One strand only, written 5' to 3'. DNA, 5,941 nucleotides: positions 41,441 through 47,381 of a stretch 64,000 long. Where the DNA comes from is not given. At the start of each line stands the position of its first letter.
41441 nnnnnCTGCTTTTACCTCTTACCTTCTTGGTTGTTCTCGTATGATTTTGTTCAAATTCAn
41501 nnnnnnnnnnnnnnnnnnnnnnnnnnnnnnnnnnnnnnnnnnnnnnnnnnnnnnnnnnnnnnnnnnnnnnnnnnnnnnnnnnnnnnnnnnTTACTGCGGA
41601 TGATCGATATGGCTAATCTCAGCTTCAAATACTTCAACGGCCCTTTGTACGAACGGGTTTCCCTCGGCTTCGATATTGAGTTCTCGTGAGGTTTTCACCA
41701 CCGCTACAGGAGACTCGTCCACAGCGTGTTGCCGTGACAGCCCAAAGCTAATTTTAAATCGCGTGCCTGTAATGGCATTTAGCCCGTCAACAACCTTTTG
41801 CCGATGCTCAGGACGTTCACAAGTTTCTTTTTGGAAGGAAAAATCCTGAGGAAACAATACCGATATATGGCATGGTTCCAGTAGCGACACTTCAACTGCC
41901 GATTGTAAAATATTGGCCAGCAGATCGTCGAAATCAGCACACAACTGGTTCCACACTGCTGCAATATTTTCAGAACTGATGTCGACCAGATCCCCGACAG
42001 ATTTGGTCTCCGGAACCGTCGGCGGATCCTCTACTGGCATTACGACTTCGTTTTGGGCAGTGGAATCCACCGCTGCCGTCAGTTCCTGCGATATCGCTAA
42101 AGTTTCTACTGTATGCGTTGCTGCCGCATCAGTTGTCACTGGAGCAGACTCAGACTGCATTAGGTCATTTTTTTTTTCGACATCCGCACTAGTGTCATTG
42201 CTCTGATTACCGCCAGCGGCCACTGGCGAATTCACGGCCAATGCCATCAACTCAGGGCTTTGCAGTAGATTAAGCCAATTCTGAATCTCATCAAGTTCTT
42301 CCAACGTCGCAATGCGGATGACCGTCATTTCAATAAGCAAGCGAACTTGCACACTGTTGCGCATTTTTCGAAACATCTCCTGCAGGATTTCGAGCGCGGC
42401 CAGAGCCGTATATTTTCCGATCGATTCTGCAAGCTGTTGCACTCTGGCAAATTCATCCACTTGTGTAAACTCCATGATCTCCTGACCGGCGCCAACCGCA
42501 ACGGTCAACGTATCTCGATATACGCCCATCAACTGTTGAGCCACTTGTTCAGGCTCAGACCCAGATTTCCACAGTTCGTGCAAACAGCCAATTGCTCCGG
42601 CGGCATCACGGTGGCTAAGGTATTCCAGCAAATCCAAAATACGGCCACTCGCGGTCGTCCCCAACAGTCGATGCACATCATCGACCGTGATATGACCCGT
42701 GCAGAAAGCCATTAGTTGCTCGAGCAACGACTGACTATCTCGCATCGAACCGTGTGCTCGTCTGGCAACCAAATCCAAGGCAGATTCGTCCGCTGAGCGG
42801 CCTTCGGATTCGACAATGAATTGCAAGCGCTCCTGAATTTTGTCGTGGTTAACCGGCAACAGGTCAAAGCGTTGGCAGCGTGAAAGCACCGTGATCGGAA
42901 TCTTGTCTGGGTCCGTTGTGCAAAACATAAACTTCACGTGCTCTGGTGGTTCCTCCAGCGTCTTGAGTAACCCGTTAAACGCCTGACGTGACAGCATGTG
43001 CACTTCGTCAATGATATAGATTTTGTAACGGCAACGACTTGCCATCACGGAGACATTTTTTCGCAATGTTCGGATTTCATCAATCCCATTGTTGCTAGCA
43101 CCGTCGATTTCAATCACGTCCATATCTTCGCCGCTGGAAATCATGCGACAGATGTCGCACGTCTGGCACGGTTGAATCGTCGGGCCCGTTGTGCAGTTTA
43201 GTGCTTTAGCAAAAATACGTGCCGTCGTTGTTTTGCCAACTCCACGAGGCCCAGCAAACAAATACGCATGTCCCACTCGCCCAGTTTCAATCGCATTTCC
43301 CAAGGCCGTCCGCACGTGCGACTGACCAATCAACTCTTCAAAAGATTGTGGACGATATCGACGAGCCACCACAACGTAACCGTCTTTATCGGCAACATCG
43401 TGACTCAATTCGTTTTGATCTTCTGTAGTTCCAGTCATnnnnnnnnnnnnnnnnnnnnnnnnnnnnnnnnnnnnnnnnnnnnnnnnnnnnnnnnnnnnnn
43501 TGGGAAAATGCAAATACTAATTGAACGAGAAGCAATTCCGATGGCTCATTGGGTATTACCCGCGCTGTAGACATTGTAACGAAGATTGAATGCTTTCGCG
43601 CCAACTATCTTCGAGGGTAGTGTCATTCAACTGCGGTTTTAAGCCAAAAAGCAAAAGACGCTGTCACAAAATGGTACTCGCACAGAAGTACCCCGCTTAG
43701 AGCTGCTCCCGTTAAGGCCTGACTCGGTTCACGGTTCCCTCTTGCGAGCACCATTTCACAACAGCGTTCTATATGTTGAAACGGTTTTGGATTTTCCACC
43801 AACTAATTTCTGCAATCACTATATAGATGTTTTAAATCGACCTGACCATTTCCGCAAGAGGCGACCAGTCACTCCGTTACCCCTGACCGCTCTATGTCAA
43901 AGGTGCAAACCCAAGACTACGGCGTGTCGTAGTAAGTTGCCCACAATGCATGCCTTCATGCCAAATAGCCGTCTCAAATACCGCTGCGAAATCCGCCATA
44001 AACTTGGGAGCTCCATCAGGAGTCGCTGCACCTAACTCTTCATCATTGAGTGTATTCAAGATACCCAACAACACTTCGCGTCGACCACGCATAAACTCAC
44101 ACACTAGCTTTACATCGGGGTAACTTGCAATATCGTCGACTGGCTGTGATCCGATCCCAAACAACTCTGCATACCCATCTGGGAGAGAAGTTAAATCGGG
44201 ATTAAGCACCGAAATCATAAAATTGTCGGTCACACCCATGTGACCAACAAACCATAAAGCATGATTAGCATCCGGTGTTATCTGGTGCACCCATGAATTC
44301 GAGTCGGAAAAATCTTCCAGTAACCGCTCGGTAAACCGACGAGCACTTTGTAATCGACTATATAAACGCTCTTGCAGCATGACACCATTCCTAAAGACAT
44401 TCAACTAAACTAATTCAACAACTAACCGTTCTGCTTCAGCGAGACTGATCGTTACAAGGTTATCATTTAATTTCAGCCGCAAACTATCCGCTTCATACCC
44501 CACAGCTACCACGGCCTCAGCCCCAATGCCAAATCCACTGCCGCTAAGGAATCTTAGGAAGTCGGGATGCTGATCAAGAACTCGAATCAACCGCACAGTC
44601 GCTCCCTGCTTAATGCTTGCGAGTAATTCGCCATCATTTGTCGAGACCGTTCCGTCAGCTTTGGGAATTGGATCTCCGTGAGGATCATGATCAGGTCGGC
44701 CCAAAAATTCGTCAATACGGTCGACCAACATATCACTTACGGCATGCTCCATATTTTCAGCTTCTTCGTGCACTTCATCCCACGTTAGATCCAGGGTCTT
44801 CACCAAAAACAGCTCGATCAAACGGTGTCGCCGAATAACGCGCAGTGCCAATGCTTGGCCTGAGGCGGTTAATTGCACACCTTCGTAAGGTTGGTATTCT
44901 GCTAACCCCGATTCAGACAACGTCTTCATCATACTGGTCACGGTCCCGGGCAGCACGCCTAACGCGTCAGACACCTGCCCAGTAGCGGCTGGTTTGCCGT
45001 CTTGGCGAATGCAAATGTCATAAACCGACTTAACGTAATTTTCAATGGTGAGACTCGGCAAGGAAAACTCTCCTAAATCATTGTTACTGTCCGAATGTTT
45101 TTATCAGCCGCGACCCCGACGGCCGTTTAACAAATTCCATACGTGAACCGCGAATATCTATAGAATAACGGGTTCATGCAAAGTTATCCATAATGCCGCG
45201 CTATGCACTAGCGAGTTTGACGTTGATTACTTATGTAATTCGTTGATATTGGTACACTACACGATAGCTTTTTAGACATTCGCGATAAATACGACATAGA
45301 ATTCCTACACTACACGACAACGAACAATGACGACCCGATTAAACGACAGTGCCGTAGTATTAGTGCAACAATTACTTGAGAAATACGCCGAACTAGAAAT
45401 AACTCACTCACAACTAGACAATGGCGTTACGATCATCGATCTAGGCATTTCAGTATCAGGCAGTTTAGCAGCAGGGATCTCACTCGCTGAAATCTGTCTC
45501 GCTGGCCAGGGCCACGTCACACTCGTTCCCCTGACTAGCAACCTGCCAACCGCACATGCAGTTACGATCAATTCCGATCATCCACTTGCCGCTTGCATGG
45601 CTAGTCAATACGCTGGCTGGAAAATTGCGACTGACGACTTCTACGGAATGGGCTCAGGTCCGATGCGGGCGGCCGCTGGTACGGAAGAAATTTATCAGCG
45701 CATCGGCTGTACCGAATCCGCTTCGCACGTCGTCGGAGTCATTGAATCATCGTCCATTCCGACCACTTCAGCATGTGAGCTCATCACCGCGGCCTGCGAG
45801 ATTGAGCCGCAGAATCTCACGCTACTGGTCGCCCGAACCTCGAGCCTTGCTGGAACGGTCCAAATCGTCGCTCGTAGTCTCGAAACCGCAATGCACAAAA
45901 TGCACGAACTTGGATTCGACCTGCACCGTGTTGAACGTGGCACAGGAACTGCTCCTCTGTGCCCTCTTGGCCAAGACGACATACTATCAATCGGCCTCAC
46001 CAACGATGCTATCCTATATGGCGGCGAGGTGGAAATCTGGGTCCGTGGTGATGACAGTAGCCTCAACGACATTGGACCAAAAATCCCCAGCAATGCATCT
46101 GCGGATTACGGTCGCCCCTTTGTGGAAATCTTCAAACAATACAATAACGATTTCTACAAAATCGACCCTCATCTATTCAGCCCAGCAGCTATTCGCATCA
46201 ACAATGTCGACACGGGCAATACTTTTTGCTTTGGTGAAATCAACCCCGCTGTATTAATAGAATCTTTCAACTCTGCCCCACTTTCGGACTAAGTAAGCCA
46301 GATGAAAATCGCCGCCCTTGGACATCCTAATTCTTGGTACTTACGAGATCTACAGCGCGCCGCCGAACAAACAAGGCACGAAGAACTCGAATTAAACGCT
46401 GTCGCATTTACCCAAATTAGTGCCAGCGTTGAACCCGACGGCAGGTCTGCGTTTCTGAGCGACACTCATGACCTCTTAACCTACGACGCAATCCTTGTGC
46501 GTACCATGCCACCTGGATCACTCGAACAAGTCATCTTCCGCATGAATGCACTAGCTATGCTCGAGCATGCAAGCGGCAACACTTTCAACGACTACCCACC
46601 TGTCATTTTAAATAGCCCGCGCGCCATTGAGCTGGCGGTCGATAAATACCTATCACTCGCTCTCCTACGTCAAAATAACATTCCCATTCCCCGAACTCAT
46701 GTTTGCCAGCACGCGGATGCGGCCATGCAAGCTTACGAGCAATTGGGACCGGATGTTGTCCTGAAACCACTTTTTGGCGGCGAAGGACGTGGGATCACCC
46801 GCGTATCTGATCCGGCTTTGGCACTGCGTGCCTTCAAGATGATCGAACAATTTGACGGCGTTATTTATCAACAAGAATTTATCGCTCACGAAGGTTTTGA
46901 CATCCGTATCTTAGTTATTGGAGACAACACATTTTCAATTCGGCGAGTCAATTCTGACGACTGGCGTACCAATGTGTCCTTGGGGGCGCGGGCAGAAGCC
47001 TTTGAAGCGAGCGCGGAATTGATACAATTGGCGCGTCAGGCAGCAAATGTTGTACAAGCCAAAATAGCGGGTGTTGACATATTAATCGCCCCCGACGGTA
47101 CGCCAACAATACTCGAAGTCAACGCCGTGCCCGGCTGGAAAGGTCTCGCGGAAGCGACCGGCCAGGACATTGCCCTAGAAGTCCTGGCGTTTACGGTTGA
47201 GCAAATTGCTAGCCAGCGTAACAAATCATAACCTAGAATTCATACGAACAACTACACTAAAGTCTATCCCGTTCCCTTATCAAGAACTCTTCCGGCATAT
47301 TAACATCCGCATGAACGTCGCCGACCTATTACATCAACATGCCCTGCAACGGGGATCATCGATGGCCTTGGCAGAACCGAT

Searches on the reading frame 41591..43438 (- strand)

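Call 4: search_protein_families(library=pfam, proteins=[window:41591-43438:-], max_evalue=0.01)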
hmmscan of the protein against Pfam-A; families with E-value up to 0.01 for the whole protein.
window:41591-43438:- (615 aa): 11 families
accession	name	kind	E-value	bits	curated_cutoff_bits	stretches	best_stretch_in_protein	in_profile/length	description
PF13177.12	DNA_pol3_delta2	-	7.8e-42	143.4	27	1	39-195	2-159/161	DNA polymerase III, delta subunit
PF22608.2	DNAX_ATPase_lid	-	6e-14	52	27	1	200-248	1-49/49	DNA polymerase III clamp loader subunit, ATPase lid domain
PF12169.13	DNA_pol3_gamma3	-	3.2e-13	50.1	24.4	1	250-382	1-133/143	DNA polymerase III subunits gamma and tau domain III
PF00004.35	AAA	-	9.8e-12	45.9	21.2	1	60-191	2-126/131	ATPase family associated with various cellular activities (AAA)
PF05496.18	RuvB_N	-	5.9e-10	39.6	27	1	29-113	2-92/159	Holliday junction DNA helicase RuvB P-loop domain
PF13401.12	AAA_22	-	1.8e-07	32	27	1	60-171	9-119/130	AAA domain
PF07728.20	AAA_5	-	5.6e-06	26.8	22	1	60-167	3-96/139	AAA domain (dynein-related subfamily)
PF06068.19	TIP49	-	0.00048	19.8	23.8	0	34-82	24-76/347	TIP49 P-loop domain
PF13173.12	AAA_14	-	0.0011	19.4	27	1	58-151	4-76/129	AAA domain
PF13604.12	AAA_30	-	0.0014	18.9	27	1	60-163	22-114/191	AAA domain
PF13191.12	AAA_16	-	0.0029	18.6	32.6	0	36-81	2-49/167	AAA ATPase domain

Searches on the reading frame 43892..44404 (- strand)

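Call 4: search_protein_families(library=pfam, proteins=[window:43892-44404:-], max_evalue=0.01)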
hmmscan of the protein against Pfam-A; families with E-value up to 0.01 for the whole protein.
window:43892-44404:- (170 aa): 1 family
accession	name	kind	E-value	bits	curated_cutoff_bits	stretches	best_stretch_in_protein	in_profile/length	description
PF12867.12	DinB_2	-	8.2e-11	42.9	24.8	1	18-157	2-128/128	DinB superfamily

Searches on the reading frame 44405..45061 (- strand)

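Call 4: search_protein_families(library=pfam, proteins=[window:44405-45061:-], max_evalue=0.01)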
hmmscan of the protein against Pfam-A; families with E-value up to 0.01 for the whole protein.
window:44405-45061:- (218 aa): 4 families
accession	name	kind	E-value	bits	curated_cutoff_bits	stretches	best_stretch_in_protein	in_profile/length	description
PF02742.21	Fe_dep_repr_C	-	2.5e-32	111.2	27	1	65-134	1-70/70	Iron dependent repressor, metal binding and dimerisation domain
PF01325.25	Fe_dep_repress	-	1.5e-11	44.8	26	1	5-62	5-60/60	Iron dependent repressor, N-terminal DNA binding domain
PF04023.20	FeoA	-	3.6e-06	27.4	23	1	147-216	3-73/74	FeoA domain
PF09339.16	HTH_IclR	-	0.004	17.3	22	0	17-58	11-52/52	IclR helix-turn-helix domain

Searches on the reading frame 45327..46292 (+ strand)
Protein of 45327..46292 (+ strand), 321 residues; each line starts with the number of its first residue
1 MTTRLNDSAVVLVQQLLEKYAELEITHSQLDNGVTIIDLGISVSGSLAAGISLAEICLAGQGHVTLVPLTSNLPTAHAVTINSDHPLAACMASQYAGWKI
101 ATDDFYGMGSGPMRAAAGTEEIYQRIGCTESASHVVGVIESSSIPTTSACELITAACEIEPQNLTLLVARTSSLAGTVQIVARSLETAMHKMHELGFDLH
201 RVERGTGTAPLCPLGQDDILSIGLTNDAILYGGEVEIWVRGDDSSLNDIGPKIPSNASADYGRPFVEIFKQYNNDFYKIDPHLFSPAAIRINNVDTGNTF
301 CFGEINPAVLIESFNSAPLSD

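Call 4: search_protein_families(library=pfam, proteins=[window:45327-46292:+], max_evalue=0.01)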
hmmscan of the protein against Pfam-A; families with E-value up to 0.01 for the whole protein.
window:45327-46292:+ (321 aa): 1 family
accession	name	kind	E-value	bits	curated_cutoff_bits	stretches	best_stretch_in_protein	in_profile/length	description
PF02289.21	MCH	-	3.4e-119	398.1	25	1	5-314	2-311/311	Cyclohydrolase (MCH)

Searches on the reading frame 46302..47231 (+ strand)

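Call 4: search_protein_families(library=pfam, proteins=[window:46302-47231:+], max_evalue=0.01)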
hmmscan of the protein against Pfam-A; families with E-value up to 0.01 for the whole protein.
window:46302-47231:+ (309 aa): 9 families
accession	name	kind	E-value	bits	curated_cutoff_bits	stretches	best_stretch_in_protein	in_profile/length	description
PF08443.16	RimK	-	3.4e-29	102.2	21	1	112-296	1-186/188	RimK-like ATP-grasp domain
PF02955.21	GSH-S_ATP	-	6.1e-12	45.8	23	1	129-261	12-152/175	Prokaryotic glutathione synthetase, ATP-grasp domain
PF14397.11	ATPgrasp_ST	-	4e-10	39.8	31.4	1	239-281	217-260/278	Sugar-transfer associated ATP-grasp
PF02655.19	ATP-grasp_3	-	9.7e-09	35.9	23.2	1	113-275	2-155/160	ATP-grasp domain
PF07478.18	Dala_Dala_lig_C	-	6.5e-06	26.2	24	1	136-279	22-178/204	D-ala D-ala ligase C-terminus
PF14398.11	ATPgrasp_YheCD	-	8.9e-06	25.6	26.8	0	129-170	29-69/255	YheC/D like ATP-grasp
PF02222.28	ATP-grasp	-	8.3e-05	22.7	27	1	121-205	2-86/179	ATP-grasp domain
PF13549.11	ATP-grasp_5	-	0.0008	19.3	27.6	1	116-155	13-52/221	ATP-grasp domain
PF08442.15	ATP-grasp_2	-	0.0058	16.7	29.5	0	115-168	4-62/202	ATP-grasp domain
